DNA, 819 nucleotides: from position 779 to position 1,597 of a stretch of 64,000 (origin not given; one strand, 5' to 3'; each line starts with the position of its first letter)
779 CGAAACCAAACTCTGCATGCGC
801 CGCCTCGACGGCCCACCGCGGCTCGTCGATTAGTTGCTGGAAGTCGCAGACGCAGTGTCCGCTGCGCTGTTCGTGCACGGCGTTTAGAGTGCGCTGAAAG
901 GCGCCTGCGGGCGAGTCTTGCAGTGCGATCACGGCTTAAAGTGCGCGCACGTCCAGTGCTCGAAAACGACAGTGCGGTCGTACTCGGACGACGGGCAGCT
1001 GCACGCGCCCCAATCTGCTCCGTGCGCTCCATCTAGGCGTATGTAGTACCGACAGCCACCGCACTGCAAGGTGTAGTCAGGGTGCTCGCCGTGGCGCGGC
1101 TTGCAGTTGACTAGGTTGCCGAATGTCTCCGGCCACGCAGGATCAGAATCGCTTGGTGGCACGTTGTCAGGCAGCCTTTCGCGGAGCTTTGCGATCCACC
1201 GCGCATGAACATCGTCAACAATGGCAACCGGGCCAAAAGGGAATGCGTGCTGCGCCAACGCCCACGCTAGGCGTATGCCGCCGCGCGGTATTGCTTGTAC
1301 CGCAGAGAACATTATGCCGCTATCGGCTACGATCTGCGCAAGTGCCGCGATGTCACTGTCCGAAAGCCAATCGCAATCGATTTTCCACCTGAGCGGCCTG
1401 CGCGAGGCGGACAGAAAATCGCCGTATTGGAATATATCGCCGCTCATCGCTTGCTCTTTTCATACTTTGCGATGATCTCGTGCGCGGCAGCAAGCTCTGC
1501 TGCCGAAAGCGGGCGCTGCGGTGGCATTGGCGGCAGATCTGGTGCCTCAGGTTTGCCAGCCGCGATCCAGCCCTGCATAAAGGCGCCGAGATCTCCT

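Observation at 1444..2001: Phage-encoded RF2-like protein that keeps the stop-codon decoding domain (SPY tripeptide) but has the entire GGQ peptidyl-tRNA hydrolysis domain and N-terminal domain 1 deleted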

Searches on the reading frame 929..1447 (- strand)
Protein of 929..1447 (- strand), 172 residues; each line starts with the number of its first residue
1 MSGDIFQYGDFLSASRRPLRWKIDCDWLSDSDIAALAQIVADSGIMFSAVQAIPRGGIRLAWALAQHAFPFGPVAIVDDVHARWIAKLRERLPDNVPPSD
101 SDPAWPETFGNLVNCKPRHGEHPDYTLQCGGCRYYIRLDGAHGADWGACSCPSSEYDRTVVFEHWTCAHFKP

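Call 20: search_protein_families(library=pfam, proteins=[window:929-1447:-], max_evalue=0.1)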
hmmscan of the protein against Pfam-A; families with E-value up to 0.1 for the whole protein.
window:929-1447:- (172 aa): 1 family
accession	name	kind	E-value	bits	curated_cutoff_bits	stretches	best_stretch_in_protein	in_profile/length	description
PF11228.13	DUF3027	-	0.0003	21.3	25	1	127-168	146-187/193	Protein of unknown function (DUF3027)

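Call 21: search_protein_families(library=phrogs, proteins=[window:929-1447:-], max_evalue=0.01)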
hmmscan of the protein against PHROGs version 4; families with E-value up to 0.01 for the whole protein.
window:929-1447:- (172 aa): 0 families

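Call 54: search_protein_families(library=padloc, proteins=[window:929-1447:-], max_evalue=0.01)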
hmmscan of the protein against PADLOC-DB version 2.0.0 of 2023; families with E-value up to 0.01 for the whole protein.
window:929-1447:- (172 aa): 0 families
